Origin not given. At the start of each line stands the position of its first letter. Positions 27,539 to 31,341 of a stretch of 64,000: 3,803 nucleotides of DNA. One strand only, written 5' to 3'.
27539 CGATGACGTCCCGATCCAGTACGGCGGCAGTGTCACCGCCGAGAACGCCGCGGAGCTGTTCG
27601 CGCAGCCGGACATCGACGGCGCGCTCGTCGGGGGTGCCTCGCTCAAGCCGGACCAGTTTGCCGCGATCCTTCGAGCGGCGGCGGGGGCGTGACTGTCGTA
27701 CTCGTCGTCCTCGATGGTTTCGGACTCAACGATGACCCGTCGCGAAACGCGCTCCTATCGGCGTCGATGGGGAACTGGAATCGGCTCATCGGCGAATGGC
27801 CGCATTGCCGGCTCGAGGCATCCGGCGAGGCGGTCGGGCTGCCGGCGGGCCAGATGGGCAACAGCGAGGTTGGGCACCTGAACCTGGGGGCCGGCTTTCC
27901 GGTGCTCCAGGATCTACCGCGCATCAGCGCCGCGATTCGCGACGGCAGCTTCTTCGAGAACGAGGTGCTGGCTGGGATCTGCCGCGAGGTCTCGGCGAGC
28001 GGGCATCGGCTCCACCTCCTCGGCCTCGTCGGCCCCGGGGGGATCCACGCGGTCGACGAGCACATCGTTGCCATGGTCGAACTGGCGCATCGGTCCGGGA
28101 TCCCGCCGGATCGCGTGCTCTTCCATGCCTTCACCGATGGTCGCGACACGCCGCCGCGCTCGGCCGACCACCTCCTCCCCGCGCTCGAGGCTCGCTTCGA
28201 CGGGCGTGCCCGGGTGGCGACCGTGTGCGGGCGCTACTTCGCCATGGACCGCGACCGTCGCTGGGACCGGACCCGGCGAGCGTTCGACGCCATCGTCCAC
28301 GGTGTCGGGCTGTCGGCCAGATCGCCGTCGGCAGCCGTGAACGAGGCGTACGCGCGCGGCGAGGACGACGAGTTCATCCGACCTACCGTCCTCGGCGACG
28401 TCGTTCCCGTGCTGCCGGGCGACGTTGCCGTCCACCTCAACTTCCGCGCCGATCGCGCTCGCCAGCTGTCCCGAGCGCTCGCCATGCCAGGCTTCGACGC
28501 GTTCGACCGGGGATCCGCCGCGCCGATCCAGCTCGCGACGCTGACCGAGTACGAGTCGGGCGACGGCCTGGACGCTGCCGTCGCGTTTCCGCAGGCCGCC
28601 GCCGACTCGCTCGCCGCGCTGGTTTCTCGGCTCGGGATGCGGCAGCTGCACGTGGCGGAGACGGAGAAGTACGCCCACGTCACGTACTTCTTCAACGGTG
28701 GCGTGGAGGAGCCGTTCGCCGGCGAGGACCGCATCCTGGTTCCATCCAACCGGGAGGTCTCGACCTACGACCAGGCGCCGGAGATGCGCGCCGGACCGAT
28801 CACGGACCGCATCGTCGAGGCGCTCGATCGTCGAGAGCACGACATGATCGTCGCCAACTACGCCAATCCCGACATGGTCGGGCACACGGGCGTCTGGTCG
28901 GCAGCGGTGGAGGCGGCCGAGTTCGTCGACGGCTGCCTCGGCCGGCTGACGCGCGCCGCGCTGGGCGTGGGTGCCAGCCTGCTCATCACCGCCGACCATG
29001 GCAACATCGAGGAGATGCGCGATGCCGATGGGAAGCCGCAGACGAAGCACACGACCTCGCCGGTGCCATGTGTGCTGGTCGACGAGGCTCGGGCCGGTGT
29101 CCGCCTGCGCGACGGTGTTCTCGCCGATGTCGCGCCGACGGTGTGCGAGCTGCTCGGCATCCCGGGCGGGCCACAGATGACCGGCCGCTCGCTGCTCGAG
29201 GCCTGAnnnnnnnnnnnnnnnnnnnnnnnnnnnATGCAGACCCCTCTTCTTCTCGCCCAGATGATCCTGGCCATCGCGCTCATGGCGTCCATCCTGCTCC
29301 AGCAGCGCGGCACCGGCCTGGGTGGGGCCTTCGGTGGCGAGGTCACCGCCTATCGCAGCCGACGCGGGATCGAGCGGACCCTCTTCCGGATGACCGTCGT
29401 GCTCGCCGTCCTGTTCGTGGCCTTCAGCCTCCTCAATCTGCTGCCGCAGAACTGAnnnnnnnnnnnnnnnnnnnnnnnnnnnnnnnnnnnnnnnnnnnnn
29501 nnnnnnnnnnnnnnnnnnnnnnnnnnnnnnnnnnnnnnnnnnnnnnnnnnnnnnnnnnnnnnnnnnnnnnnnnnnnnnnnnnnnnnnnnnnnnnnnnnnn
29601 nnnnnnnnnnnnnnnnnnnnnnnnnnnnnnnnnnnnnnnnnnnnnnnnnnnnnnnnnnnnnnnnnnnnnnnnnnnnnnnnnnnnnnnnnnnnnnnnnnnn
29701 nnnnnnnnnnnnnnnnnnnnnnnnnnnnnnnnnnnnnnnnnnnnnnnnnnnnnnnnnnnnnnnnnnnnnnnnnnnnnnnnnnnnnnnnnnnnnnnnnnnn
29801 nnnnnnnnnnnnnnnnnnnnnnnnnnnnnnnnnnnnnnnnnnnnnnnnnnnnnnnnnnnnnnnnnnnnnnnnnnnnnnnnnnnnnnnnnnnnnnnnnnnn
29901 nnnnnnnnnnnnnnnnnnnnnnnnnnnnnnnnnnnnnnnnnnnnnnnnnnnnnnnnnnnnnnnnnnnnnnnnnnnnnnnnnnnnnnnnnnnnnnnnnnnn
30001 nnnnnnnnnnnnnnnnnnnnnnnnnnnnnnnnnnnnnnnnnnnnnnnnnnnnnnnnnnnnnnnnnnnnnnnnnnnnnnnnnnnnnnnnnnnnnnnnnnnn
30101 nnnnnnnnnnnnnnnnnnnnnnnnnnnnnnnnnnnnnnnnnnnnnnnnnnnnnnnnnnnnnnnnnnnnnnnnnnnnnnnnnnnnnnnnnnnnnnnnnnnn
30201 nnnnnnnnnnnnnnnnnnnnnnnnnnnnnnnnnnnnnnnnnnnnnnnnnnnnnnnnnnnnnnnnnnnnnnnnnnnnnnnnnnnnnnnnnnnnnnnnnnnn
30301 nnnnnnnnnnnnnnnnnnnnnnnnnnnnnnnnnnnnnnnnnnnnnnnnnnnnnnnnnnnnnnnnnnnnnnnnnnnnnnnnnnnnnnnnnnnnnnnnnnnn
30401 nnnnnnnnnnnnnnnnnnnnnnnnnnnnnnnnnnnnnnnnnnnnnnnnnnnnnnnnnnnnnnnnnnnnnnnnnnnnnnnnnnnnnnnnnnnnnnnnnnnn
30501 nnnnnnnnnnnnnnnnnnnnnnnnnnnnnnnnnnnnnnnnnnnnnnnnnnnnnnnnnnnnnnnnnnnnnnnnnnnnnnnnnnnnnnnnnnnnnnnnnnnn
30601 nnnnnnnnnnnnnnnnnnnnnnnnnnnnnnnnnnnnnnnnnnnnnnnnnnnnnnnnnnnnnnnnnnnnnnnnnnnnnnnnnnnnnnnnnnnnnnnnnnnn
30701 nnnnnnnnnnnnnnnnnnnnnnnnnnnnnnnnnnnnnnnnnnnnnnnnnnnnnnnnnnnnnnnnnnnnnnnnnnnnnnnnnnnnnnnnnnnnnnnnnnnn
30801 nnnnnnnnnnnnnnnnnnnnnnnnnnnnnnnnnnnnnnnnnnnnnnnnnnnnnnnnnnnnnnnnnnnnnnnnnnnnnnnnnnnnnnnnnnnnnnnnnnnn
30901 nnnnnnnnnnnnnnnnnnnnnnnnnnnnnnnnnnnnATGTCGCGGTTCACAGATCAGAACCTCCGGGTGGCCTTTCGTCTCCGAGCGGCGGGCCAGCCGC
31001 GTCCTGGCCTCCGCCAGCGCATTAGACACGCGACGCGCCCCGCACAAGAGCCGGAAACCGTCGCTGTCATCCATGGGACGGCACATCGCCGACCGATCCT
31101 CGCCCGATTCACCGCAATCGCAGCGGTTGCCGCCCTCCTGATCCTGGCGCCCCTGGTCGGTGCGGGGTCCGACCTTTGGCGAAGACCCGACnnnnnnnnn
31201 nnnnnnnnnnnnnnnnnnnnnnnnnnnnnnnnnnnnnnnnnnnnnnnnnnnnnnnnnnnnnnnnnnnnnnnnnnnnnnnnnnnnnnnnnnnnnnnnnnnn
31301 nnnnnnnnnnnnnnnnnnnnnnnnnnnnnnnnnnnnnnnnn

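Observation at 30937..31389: Single-pass protein with a 44-residue extracytoplasmic Asp/Glu tail as a candidate minimal anti-sigma / cation sensor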

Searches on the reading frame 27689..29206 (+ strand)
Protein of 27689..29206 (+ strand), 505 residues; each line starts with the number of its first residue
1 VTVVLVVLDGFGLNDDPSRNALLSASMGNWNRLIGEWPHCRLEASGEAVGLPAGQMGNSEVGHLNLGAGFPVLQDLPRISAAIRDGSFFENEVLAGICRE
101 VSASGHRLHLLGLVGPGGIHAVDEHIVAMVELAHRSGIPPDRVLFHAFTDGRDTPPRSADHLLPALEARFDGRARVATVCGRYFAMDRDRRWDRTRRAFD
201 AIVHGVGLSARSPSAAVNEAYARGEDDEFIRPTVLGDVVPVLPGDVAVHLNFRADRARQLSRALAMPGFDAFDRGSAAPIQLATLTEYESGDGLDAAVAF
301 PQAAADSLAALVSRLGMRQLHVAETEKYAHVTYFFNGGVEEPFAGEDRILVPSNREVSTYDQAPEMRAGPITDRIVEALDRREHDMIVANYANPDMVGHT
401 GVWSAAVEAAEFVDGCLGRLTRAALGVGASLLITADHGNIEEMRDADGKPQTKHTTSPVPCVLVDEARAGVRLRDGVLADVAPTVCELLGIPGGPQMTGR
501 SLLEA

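Call 7: search_protein_families(library=pfam, proteins=[window:27689-29206:+], max_evalue=0.01)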
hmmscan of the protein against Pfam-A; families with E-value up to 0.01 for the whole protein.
window:27689-29206:+ (505 aa): 3 families
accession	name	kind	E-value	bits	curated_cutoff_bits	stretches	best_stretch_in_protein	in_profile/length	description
PF01676.23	Metalloenzyme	-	7.2e-69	232.5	24.3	1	1-491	1-250/252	Metalloenzyme superfamily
PF06415.18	iPGM_N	-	3.3e-66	223.3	27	1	79-289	1-216/217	BPG-independent PGAM N-terminus (iPGM_N)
PF01663.27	Phosphodiest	-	0.0016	18.6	23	1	373-439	146-221/342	Type I phosphodiesterase / nucleotide pyrophosphatase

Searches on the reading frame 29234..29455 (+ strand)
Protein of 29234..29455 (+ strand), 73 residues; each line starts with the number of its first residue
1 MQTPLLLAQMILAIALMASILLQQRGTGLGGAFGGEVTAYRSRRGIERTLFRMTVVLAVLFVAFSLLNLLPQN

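Call 7: search_protein_families(library=pfam, proteins=[window:29234-29455:+], max_evalue=0.01)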
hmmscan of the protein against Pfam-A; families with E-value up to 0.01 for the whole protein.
window:29234-29455:+ (73 aa): 1 family
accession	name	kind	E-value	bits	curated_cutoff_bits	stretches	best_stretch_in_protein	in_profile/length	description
PF03840.19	SecG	-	9.2e-14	51.7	29.2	1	5-67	2-66/70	Preprotein translocase SecG subunit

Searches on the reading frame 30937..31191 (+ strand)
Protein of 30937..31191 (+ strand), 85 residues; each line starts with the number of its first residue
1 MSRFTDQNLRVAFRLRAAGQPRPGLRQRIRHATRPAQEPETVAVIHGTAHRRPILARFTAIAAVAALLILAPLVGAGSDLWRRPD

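Call 42: search_solved_structures(query=A4, max_evalue=10, show_alignments=3)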
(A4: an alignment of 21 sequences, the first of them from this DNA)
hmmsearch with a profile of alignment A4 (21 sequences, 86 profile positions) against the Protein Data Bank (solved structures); distinct sequences matched with E-value up to 10: 8.
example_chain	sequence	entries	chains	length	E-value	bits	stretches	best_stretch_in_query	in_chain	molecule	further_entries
1i94_H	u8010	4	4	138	0.52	13.7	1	23-59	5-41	30S RIBOSOMAL PROTEIN S8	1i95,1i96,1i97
4zer_1h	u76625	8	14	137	0.65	13.4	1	23-59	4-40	30S ribosomal protein S8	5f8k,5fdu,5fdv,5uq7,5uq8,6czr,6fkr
1an7_A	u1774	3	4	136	0.65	13.4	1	23-59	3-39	RIBOSOMAL PROTEIN S8 | S8 RIBOSOMAL PROTEIN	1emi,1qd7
10px_1h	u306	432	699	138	0.65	13.4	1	23-59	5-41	30S ribosomal protein S8 | PROTEIN (S8 RIBOSOMAL PROTEIN) | Ribosomal protein S8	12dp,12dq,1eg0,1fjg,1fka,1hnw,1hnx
7xbs_A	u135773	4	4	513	0.94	12.9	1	16-68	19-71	CmnG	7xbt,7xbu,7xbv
8glt_1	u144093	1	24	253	1.1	12.7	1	47-82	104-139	C2-chlorophyll-comp_O32-15_ctermHis, polyalanine model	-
7at0_A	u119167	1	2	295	5.2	10.5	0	4-22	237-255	EstD11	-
7at3_A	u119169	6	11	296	5.2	10.5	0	4-22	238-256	EstD11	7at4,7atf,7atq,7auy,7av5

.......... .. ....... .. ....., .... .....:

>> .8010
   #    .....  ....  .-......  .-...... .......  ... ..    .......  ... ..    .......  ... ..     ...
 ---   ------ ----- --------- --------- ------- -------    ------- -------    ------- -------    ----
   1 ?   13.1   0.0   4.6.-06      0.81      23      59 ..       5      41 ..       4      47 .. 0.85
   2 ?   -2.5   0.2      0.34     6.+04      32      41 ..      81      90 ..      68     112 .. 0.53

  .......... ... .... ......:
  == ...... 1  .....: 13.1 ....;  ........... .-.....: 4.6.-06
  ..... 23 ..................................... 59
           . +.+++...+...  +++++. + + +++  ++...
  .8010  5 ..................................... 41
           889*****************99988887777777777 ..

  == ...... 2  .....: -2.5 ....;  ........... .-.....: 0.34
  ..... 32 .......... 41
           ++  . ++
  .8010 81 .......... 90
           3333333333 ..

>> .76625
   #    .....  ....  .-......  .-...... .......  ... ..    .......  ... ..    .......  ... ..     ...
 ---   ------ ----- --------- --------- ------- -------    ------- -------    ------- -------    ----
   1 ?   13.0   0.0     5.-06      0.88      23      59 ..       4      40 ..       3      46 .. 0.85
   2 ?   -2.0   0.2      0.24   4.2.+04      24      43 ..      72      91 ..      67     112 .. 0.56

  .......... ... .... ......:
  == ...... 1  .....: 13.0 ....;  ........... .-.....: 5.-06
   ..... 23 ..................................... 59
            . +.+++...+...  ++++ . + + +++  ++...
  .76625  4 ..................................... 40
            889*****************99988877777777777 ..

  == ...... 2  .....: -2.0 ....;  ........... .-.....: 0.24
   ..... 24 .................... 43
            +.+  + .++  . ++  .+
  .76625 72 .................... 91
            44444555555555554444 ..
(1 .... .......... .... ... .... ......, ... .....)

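Call 43: search_protein_families(library=ncbifam, alignment_id=A4, max_evalue=1)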
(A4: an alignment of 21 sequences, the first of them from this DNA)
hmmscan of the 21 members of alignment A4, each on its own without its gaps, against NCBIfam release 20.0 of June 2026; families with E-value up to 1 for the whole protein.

A. member 1, seq(85 aa): 1 family
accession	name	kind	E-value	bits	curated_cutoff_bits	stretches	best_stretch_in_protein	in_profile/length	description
NF052375.1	antisigma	equivalog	0.00068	19.7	100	1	17-73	46-102/217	anti-sigma factor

B. families by the number of members that match (of 21 scanned): 4 families
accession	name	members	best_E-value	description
NF052375.1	antisigma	21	1.1e-05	anti-sigma factor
NF038083.1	CU044_5270_fam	7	0.053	CU044_5270 family protein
TIGR00914.1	2A0601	1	0.065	CusA/CzcA family heavy metal efflux RND transporter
NF047982.1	T4SS_WalE1_fam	1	0.79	actin-bundling T4SS effector WalE1 family protein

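Call 44: search_protein_families(library=pfam, alignment_id=A4, max_evalue=1)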
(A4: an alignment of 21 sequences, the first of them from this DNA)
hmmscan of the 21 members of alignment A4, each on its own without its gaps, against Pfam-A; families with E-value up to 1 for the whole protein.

A. member 1, seq(85 aa): 0 families

B. families by the number of members that match (of 21 scanned): 11 families
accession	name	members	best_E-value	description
PF17937.6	TetR_C_28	1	0.029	Tetracyclin repressor-like, C-terminal domain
PF11239.13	DUF3040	1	0.041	Protein of unknown function (DUF3040)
PF12191.14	stn_TNFRSF12A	1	0.061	Tumour necrosis factor receptor stn_TNFRSF12A_TNFR domain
PF02061.21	Lambda_CIII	1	0.07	Lambda Phage CIII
PF02028.23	BCCT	1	0.075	BCCT, betaine/carnitine/choline family transporter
PF09796.14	QCR10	1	0.13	Ubiquinol-cytochrome-c reductase complex subunit (QCR10)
PF25739.1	HCMV_UL15A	1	0.14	Human cytomegalovirus UL15A protein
PF06627.17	DUF1153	1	0.14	Protein of unknown function (DUF1153)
PF14098.11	SSPI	1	0.15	Small, acid-soluble spore protein I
PF03321.19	GH3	1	0.37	GH3 family N-terminal domain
PF18081.7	FANC_SAP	1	0.4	Fanconi anemia-associated nuclease SAP domain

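Call 60: find_homologous_proteins(query=A4, max_evalue=0.01)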
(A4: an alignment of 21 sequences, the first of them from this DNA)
Query A4 (21 sequences) (85 aa, profile of the alignment): 5 proteins with E <= 0.01 among 8000 candidates.
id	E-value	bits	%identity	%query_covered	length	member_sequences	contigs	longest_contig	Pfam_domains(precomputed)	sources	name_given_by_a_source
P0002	5.3e-31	124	94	100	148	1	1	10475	-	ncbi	ncbi:MAG: hypothetical protein ACRDG7_02410 [Candidatus Limnocylindria bacterium]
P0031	1.6e-18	84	41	95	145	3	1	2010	-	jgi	jgi:hypothetical protein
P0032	2.2e-17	81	35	56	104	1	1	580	-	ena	-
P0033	2.6e-15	74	40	65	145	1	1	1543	-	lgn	-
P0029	1.8e-11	62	50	35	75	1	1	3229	-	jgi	jgi:hypothetical protein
